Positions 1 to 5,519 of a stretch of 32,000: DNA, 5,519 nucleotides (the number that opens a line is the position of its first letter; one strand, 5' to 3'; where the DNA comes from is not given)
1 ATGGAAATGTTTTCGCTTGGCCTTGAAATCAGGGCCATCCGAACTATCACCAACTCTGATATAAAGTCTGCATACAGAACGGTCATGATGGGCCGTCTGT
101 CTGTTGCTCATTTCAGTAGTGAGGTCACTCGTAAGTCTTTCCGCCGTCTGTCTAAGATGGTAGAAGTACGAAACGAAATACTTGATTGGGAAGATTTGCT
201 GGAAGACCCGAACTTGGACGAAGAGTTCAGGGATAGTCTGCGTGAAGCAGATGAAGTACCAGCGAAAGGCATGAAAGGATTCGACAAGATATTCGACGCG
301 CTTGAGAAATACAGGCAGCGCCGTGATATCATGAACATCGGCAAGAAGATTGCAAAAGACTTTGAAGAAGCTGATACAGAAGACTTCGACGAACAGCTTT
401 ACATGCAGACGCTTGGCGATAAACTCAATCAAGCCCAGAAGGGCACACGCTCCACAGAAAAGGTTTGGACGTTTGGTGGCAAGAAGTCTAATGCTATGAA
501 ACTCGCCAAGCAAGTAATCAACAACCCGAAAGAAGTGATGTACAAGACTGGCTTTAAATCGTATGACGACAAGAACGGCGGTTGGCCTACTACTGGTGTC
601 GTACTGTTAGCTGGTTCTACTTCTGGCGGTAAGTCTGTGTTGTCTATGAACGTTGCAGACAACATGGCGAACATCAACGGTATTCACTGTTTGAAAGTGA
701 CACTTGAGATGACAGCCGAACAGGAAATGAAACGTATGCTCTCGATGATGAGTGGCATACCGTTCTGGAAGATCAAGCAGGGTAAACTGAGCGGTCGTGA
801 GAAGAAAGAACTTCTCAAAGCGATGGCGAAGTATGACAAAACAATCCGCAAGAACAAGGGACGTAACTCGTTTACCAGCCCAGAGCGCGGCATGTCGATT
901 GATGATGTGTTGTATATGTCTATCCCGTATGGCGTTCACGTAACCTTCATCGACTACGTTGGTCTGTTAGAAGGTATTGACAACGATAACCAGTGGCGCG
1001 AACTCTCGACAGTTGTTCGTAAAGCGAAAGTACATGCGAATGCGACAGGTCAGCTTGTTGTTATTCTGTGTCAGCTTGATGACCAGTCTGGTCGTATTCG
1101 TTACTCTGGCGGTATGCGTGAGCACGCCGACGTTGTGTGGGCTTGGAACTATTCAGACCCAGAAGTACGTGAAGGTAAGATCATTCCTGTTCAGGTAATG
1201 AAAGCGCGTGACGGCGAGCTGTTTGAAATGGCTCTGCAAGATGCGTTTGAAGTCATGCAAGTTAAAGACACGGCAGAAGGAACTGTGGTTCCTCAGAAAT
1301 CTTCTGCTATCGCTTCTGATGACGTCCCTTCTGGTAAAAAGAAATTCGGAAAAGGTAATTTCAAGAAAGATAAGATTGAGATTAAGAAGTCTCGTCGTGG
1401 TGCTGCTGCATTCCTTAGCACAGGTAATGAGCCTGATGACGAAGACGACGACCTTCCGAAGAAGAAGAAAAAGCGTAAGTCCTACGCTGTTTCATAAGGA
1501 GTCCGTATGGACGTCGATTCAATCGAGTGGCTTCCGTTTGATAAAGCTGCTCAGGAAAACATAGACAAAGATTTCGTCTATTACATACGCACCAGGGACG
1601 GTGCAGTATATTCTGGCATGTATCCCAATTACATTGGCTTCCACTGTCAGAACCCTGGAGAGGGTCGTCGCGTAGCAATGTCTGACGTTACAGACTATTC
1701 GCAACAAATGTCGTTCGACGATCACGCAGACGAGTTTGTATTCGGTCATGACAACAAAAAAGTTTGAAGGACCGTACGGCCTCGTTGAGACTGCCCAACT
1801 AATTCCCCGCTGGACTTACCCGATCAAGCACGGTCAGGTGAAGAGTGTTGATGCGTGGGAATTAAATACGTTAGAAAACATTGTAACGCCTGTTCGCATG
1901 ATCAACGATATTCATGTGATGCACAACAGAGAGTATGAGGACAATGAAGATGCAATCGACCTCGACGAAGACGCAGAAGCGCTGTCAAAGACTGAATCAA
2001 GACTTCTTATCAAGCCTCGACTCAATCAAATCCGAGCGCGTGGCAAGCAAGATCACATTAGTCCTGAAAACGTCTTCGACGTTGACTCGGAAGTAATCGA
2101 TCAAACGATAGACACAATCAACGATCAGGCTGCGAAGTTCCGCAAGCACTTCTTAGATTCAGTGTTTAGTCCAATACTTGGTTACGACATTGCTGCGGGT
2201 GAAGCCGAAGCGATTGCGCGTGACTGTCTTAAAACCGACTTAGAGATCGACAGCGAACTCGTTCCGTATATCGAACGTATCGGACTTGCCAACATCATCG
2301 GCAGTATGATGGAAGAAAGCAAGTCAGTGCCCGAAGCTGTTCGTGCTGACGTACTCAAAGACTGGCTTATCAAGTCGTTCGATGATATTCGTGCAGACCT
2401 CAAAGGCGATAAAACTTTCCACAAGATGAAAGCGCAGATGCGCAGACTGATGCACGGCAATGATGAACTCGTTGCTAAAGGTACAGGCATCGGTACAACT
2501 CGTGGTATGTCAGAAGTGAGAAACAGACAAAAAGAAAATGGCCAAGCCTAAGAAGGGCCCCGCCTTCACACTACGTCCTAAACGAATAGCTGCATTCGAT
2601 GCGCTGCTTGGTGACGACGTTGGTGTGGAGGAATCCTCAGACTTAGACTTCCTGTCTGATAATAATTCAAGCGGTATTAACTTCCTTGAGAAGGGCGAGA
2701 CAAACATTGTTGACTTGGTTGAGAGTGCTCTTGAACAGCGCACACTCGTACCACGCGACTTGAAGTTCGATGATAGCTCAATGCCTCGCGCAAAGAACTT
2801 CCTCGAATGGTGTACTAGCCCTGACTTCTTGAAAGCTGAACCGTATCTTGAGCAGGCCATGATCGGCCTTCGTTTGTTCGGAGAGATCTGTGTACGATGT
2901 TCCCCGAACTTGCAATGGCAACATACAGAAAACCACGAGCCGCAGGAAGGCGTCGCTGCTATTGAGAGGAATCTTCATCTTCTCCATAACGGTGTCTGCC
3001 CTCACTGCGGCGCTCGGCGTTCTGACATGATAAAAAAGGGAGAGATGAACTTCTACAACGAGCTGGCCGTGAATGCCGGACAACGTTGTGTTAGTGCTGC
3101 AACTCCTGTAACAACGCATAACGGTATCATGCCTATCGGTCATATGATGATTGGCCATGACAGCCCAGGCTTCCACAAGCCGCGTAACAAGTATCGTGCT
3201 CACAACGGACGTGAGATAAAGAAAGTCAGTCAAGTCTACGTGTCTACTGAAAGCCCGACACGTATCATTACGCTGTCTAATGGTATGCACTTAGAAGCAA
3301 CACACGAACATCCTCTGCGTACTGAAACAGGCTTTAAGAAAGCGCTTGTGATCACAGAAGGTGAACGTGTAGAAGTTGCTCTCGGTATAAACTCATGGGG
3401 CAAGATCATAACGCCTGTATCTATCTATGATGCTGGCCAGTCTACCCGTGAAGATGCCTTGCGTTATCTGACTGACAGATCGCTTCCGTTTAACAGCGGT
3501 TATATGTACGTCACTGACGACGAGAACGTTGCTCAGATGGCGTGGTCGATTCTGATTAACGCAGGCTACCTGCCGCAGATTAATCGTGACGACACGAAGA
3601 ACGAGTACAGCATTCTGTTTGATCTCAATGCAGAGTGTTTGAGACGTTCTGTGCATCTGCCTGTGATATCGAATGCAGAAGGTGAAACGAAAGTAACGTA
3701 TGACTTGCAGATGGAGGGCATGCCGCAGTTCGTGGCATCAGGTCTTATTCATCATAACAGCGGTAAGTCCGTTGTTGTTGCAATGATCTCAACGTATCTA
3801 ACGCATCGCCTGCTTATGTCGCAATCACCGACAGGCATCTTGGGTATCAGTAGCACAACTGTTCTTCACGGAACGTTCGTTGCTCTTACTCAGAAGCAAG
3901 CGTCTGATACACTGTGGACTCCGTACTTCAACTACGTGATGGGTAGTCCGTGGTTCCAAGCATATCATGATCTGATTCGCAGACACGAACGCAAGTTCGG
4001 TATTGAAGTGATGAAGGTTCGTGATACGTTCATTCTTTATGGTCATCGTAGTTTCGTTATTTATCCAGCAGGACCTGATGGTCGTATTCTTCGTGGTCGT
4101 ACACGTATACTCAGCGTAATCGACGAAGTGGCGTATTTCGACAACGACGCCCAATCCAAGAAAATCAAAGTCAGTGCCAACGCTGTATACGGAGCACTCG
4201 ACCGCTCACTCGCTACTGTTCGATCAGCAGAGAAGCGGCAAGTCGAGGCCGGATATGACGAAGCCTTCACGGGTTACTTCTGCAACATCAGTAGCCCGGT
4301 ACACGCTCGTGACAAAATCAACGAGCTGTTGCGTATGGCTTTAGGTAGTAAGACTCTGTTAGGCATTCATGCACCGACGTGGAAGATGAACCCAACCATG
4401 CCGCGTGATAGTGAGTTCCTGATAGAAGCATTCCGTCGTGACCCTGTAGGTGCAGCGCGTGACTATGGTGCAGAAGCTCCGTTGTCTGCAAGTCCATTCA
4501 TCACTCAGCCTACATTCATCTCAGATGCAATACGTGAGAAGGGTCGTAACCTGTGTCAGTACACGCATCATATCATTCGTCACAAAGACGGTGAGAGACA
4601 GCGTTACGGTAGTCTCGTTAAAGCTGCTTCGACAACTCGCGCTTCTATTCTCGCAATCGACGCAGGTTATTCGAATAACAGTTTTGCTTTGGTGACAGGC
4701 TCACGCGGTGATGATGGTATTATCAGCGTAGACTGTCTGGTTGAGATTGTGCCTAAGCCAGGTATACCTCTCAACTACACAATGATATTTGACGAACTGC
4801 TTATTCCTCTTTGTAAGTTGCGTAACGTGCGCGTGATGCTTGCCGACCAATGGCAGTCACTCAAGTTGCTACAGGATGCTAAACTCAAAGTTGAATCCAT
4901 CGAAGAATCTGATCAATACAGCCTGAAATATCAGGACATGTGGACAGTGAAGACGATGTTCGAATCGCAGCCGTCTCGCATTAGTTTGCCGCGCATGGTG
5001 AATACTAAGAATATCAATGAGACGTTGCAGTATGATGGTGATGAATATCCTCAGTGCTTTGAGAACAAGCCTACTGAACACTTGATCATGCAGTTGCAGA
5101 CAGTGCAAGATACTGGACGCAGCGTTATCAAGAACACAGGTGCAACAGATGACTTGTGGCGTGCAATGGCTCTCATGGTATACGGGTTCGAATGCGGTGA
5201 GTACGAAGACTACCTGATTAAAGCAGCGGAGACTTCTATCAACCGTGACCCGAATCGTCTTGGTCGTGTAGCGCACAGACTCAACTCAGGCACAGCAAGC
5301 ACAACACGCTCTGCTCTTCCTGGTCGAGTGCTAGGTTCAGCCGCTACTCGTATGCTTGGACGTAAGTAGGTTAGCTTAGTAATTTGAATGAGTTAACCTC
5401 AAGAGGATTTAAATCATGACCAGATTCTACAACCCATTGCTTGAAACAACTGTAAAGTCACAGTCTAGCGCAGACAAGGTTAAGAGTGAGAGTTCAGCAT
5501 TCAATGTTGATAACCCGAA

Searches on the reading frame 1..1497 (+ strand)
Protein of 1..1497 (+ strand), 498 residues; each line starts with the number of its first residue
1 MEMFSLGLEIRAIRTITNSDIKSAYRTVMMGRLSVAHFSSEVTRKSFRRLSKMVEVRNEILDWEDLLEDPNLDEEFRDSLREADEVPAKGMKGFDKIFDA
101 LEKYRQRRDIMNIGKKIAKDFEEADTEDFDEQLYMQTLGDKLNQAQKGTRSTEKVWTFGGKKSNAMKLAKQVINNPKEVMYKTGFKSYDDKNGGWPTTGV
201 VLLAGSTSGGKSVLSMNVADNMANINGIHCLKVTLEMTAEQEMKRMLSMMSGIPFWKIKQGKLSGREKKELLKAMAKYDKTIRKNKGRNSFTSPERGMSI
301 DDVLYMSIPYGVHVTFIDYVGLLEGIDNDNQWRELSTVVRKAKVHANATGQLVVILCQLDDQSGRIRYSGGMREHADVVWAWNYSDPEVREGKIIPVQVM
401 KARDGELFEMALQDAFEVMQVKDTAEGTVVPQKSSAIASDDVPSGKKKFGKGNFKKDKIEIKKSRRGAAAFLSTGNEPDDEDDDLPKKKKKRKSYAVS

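Call 8: search_protein_families(library=phrogs, proteins=[window:1-1497:+], max_evalue=0.001)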
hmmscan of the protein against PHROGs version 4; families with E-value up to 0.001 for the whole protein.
window:1-1497:+ (498 aa): 3 families
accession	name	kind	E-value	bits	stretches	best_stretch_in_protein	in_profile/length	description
phrog_19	-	DNA, RNA and nucleotide metabolism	1.1e-48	167.5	1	2-457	157-604/621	DnaB-like replicative helicase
phrog_243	-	DNA, RNA and nucleotide metabolism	1.6e-20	74.2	1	182-423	21-267/273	DnaB-like replicative helicase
phrog_239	-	DNA, RNA and nucleotide metabolism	1.2e-16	61.9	1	90-407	264-579/801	DNA primase/helicase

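Call 68: search_protein_families(library=pfam, proteins=[window:1-1497:+], max_evalue=0.001)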
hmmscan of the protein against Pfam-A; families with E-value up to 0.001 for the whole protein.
window:1-1497:+ (498 aa): 2 families
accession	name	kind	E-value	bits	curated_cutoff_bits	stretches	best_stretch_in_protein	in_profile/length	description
PF03796.21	DnaB_C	-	1.2e-24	87.5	27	1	182-416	3-248/255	DnaB-like helicase C terminal domain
PF06745.19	ATPase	-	6.7e-06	26.1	26.6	1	182-359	2-164/231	KaiC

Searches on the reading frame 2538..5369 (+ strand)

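Call 8: search_protein_families(library=phrogs, proteins=[window:2538-5369:+], max_evalue=0.001)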
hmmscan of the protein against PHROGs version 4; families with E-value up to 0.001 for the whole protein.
window:2538-5369:+ (943 aa): 1 family
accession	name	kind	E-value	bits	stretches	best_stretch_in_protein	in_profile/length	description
phrog_17415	-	head and packaging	0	1633.9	1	1-937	1-940/940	terminase large subunit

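Call 68: search_protein_families(library=pfam, proteins=[window:2538-5369:+], max_evalue=0.001)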
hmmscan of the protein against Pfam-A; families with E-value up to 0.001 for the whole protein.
window:2538-5369:+ (943 aa): 1 family
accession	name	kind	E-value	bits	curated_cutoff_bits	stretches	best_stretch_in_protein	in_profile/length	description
PF14890.11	Intein_splicing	-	0.00026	21.3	35.8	1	226-407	34-155/155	Intein splicing domain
